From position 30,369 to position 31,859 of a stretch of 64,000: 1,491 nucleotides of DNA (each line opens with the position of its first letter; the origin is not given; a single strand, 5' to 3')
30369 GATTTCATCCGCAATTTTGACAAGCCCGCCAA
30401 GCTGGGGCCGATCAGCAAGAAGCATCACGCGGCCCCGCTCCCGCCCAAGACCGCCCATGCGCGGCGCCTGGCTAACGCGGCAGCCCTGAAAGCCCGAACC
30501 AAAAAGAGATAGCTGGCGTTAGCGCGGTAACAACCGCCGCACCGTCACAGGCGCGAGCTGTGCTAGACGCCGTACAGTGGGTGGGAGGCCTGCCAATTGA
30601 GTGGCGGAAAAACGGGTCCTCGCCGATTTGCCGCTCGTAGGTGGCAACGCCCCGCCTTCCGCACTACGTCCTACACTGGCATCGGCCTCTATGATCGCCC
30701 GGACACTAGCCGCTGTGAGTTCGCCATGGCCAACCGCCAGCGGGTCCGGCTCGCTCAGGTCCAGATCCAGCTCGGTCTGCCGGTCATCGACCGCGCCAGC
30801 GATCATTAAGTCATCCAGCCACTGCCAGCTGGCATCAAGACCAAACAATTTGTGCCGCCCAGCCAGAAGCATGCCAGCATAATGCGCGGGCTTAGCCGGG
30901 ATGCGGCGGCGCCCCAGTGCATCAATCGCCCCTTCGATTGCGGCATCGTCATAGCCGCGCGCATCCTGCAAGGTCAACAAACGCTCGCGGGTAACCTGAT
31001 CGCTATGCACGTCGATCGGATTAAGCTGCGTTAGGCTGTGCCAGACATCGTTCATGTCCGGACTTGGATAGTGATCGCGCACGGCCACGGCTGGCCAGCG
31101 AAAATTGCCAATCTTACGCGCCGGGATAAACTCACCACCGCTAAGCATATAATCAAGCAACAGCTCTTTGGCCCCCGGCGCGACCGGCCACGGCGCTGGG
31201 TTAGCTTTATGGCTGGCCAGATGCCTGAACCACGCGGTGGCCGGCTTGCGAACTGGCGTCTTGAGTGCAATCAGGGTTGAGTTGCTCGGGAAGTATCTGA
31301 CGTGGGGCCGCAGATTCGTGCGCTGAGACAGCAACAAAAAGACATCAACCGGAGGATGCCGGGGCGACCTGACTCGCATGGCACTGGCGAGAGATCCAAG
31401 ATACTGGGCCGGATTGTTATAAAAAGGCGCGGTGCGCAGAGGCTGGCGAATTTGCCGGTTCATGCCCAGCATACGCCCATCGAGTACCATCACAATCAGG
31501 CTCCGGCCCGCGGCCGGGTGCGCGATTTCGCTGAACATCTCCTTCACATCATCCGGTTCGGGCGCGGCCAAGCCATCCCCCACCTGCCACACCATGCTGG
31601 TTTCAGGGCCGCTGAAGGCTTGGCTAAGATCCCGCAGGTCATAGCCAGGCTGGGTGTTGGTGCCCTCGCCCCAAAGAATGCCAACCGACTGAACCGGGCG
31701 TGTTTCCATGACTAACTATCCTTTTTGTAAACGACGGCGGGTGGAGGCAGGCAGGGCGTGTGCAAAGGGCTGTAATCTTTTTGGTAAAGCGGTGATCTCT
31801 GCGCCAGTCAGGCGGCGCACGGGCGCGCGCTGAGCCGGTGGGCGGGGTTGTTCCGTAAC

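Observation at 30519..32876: Tandem pair of divergent paralogs of unrecognised family between phaZ and glpK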

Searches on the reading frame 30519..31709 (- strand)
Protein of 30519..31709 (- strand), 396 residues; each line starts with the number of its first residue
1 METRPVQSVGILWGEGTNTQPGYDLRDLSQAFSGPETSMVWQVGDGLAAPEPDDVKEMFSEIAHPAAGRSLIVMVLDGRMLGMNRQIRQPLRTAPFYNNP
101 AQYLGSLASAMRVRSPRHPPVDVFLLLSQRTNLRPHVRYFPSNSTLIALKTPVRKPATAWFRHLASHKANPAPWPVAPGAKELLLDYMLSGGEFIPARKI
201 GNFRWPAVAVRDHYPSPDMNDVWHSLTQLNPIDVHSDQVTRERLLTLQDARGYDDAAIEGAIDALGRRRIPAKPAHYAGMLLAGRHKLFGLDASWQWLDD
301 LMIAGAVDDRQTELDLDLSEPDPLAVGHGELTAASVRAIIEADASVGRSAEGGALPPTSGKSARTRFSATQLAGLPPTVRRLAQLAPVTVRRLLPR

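Call 4: search_protein_families(library=pfam, proteins=[window:30519-31709:-], max_evalue=10)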
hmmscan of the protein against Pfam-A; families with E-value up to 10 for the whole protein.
window:30519-31709:- (396 aa): 0 families

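Call 5: search_protein_families(library=ncbifam, proteins=[window:30519-31709:-], max_evalue=10)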
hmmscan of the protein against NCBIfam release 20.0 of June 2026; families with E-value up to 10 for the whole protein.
window:30519-31709:- (396 aa): 0 families

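Call 6: search_protein_families(library=padloc, proteins=[window:30519-31709:-], max_evalue=10)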
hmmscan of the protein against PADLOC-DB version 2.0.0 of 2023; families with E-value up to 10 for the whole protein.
window:30519-31709:- (396 aa): 0 families

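Call 7: search_protein_families(library=phrogs, proteins=[window:30519-31709:-], max_evalue=10)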
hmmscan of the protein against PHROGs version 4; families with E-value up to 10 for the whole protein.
window:30519-31709:- (396 aa): 0 families

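Call 8: search_solved_structures(query=window:30519-31709:-, max_evalue=10)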
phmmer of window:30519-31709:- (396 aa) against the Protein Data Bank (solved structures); distinct sequences matched with E-value up to 10: 1.
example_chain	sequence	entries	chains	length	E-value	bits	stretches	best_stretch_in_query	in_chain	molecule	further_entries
5ku5_A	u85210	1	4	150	1.2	11.7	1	210-266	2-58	Sensor kinase CusS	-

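Call 11: find_homologous_proteins(query=window:30519-31709:-, max_evalue=0.001)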
Query window:30519-31709:- (396 aa): 1 proteins with E <= 0.001 among 8000 candidates.
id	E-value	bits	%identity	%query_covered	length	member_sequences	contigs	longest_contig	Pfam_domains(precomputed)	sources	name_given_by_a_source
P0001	3.0e-264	894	100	100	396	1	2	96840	-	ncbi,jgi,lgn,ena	-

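Call 12: find_encoding_contigs(protein=P0001, flank=10000, max_places=6)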
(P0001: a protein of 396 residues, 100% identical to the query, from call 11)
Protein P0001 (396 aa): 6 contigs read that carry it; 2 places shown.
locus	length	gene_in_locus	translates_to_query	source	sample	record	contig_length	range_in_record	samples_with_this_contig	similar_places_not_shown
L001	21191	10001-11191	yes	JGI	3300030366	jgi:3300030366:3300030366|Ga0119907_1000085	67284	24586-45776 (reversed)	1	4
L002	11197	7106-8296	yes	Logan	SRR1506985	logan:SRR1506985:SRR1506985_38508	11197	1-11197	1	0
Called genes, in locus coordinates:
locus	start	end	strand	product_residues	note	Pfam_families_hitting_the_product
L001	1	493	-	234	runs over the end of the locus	PF01144:CoA_trans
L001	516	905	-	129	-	-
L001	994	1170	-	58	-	PF03966:Trm112p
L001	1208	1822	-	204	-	PF02190:LON_substr_bdg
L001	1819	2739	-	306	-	PF00085:Thioredoxin, PF13098:Thioredoxin_2 (weak), PF13905:Thioredoxin_8 (weak), PF13432:TPR_16 (faint), PF25064:ARM_TT21_5th (faint), PF14559:TPR_19, PF14561:TPR_20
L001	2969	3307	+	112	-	-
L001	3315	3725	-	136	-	-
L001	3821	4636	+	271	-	PF01678:DAP_epimerase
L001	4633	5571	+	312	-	PF02881:SRP54_N, PF06414:Zeta_toxin (weak), PF00448:SRP54, PF13604:AAA_30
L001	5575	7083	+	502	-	PF10423:AMNp_N, PF01048:PNP_UDP_1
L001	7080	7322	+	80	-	-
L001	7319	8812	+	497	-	PF00370:FGGY_N, PF02782:FGGY_C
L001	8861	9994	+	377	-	-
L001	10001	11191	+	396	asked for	-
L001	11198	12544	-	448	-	PF06850:PHB_depo_C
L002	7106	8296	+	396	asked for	-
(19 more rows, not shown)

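Call 14: find_homologous_proteins(query=A1, max_evalue=0.01)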
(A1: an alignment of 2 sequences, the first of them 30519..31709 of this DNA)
Query A1 (2 sequences) (396 aa, profile of the alignment): 2 proteins with E <= 0.01 among 8000 candidates.
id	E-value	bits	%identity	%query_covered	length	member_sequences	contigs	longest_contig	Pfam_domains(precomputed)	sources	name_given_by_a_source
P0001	4.1e-221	753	100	100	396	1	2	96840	-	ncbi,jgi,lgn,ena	-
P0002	4.1e-201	687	30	56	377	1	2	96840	-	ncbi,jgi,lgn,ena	-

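Call 15: find_related_loci(query=A1, collection=genome_contigs, flank=10000)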
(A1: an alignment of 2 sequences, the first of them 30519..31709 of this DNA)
Query A1 (396 aa) in genome_contigs; peptide patterns used: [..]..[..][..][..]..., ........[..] (x = any residue, [..] = any of these).
27 stretches matched a pattern, but none encodes a relative of the query by tblastn (E <= 1e-3).

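Call 23: search_protein_representatives(alignment_id=A1)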
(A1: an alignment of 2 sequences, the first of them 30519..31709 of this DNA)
Query: 2 sequences, 428 profile positions. Proteins with E-value up to 0.001 (for the whole library): 17; up to 1e-10: 12; up to 1e-30: 6. The best 17 are listed.
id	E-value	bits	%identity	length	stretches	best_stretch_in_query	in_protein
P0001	1.3e-221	752.6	-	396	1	16-427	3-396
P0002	1.3e-201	686.7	-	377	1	10-428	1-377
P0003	3.1e-63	230.8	-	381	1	16-419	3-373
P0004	9.0e-41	156.8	-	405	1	15-426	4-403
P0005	6.8e-36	140.7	-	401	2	16-331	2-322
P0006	6.9e-31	124.2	-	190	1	95-275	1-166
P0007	4.2e-22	95.3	-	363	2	46-321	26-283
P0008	1.8e-13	66.8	-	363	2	56-255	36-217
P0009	3.0e-13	66.1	-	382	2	21-253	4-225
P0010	1.7e-12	63.6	-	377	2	98-251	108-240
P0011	2.0e-12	63.4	-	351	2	85-323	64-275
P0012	7.5e-11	58.2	-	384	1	129-428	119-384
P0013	2.9e-09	53.0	-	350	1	21-237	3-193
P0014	1.4e-05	40.9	-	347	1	99-252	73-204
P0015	8.7e-05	38.2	-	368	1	117-238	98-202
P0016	9.5e-04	34.8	-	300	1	113-173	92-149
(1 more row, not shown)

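Call 27: find_homologous_proteins(query=A2, max_evalue=0.01)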
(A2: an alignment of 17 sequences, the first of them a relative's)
Query A2 (17 sequences) (396 aa, profile of the alignment): 2 proteins with E <= 0.01 among 8000 candidates.
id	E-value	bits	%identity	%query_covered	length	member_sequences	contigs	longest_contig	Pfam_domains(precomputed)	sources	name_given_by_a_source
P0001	2.3e-101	358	100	100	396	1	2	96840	-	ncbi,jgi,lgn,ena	-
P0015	5.5e-78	281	44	8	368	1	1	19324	-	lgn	-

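Call 28: find_encoding_contigs(protein=P0003, flank=10000, max_places=4)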
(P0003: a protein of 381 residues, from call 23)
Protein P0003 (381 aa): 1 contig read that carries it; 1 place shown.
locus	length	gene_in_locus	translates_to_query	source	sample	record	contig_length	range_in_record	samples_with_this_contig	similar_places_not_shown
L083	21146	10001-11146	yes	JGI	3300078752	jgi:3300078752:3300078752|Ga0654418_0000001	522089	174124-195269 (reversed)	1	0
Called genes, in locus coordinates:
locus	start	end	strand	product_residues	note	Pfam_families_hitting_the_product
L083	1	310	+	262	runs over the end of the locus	-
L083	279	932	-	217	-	PF01144:CoA_trans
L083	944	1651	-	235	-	PF01144:CoA_trans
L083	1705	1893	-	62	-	PF03966:Trm112p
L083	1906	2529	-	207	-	PF02190:LON_substr_bdg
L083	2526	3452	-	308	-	PF00085:Thioredoxin, PF13098:Thioredoxin_2, PF13905:Thioredoxin_8 (weak), PF13432:TPR_16 (faint), PF25064:ARM_TT21_5th (weak), PF14559:TPR_19, PF14561:TPR_20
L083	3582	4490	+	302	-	PF01678:DAP_epimerase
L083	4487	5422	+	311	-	PF02881:SRP54_N, PF13604:AAA_30 (weak), PF00448:SRP54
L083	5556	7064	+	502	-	PF10423:AMNp_N, PF01048:PNP_UDP_1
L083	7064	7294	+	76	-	-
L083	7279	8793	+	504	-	PF00370:FGGY_N, PF02782:FGGY_C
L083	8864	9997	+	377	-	-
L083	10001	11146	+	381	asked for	-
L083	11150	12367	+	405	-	-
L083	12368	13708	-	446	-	PF06850:PHB_depo_C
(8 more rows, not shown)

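Call 29: find_encoding_contigs(protein=P0015, flank=10000, max_places=4)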
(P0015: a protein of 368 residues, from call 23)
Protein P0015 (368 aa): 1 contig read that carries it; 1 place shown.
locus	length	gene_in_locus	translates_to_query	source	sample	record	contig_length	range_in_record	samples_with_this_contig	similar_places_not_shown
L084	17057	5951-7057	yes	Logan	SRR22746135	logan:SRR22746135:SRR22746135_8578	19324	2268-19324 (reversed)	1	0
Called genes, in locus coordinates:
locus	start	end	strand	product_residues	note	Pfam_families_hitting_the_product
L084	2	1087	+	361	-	?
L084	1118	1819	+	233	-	-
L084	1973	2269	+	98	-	-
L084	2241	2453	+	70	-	-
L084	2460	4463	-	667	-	PF01464:SLT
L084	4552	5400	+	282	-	PF00701:DHDPS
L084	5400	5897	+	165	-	PF01668:SmpB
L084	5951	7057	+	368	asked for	-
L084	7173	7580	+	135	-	PF01192:RNA_pol_Rpb6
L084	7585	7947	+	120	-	-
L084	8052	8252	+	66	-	-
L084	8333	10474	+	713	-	PF01966:HD, PF13328:HD_4, PF04607:RelA_SpoT, PF02824:TGS, PF19296:RelA_AH, PF28438:RelA_RIS, PF01842:ACT (weak), PF13291:ACT_4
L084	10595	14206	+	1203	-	PF00515:TPR_1 (faint), PF12895:ANAPC3 (faint), PF13174:TPR_6 (faint), PF14559:TPR_19 (weak)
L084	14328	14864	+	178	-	PF09835:DUF2062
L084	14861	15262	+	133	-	PF01648:ACPS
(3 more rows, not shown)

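Call 30: find_encoding_contigs(protein=P0005, flank=10000, max_places=3)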
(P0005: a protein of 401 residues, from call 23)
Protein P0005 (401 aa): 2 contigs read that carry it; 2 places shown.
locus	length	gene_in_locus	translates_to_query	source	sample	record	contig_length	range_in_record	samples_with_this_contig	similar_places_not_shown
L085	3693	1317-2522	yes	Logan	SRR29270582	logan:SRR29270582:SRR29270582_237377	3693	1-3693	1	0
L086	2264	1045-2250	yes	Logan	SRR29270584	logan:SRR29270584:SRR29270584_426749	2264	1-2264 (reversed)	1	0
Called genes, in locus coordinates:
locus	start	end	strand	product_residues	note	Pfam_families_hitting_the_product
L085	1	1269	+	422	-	?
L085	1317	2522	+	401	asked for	-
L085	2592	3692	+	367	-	?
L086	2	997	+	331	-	?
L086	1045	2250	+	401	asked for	-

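Call 31: find_encoding_contigs(protein=P0007, flank=10000, max_places=3)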
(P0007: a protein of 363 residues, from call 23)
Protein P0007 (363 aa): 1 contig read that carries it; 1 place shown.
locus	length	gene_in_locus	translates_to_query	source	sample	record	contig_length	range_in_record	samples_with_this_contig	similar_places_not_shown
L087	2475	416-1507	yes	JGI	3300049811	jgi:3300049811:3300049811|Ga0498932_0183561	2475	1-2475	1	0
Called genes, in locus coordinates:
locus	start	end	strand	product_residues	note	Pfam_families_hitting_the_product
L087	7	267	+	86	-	-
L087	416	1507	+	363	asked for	-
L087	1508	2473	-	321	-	?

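Call 32: find_encoding_contigs(protein=P0009, flank=10000, max_places=3)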
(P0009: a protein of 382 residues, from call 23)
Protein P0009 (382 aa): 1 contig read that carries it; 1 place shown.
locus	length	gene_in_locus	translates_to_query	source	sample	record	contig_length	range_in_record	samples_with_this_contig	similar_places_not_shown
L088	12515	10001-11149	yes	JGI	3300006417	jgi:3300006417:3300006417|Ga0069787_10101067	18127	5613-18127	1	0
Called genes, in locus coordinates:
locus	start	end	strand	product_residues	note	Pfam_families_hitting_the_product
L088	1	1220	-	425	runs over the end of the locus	PF00675:Peptidase_M16, PF05193:Peptidase_M16_C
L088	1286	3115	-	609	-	PF06213:CobT, PF11775:CobT_C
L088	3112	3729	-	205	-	-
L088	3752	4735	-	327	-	PF12556:CobS_N, PF07728:AAA_5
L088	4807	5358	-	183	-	PF00226:DnaJ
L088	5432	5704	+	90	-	PF01722:BolA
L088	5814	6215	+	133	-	PF13467:RHH_4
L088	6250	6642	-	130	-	PF04379:DUF525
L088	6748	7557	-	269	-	PF00691:OmpA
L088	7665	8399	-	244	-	PF01863:YgjP-like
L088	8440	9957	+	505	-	PF00370:FGGY_N, PF02782:FGGY_C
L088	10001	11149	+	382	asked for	-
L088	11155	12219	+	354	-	-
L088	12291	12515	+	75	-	?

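Call 38: search_protein_families(library=pfam, alignment_id=A2, max_evalue=1)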
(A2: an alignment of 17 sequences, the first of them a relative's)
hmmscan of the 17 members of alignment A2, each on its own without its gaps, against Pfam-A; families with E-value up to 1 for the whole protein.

A. member 1, P0001 (396 aa): 0 families

B. families by the number of members that match (of 17 scanned): 2 families
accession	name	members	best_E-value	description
PF19489.4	SLT_4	1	0.096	Transglycosylase SLT domain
PF19495.4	DUF6030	1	0.27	Family of unknown function (DUF6030)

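Call 39: search_solved_structures(query=A2, max_evalue=10, show_alignments=2)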
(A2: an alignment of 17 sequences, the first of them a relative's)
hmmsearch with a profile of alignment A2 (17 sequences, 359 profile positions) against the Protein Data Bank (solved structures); distinct sequences matched with E-value up to 10: 1.
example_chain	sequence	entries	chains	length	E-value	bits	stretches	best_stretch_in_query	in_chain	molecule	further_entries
2bnl_A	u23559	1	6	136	1.6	11.3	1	235-281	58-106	MODULATOR PROTEIN RSBR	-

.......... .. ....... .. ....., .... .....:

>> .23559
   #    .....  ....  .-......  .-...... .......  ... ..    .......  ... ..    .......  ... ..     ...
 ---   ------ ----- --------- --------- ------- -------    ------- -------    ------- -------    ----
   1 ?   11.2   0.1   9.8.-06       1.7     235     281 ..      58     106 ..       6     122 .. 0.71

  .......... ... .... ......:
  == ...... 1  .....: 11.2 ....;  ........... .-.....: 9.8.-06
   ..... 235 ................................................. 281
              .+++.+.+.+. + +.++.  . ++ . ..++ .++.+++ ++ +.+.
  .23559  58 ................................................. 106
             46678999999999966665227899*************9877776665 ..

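Call 43: predict_structure(alignment_id=A2)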
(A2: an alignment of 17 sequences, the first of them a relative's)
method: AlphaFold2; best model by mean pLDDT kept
length: 396 residues; sequences in the alignment: 17
mean_pLDDT: 80.2   pTM: 0.74
mean pLDDT of the five models: 80.2, 79.1, 78.6, 77.2, 75.9
residues with pLDDT >= 90: 175; 70-90: 133; 50-70: 36; < 50: 52
segments of 3 or more residues with pLDDT < 50: 307-332, 340-364
pLDDT, mean of each block of 10 residues (from residue 1): 83 87 76 93 91 95 94 93 80 66 93 83 93 91 94 78 86 85 95 82 84 79 81 90 94 94 83 90 91 90 66 42 39 50 41 38 66 90 88 74
secondary structure, 60 per line:
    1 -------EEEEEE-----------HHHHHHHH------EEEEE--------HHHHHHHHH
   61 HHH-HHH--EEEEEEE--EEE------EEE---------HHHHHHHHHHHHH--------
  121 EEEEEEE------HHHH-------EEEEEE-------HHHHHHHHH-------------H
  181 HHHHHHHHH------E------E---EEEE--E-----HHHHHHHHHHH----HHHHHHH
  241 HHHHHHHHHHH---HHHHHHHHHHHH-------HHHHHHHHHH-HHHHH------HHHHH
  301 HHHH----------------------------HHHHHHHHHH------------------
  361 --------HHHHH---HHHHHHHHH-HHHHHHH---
elements in order: E8-13 H25-32 E39-43 H52-63 E70-76 E79-81 E88-90 H100-112 E121-127 H134-137 E145-150 H158-166 H180-189 E207-210 H219-229 H234-251 H255-266 H274-283 H285-289 H296-304 H333-342 H369-373 H377-385 H387-393
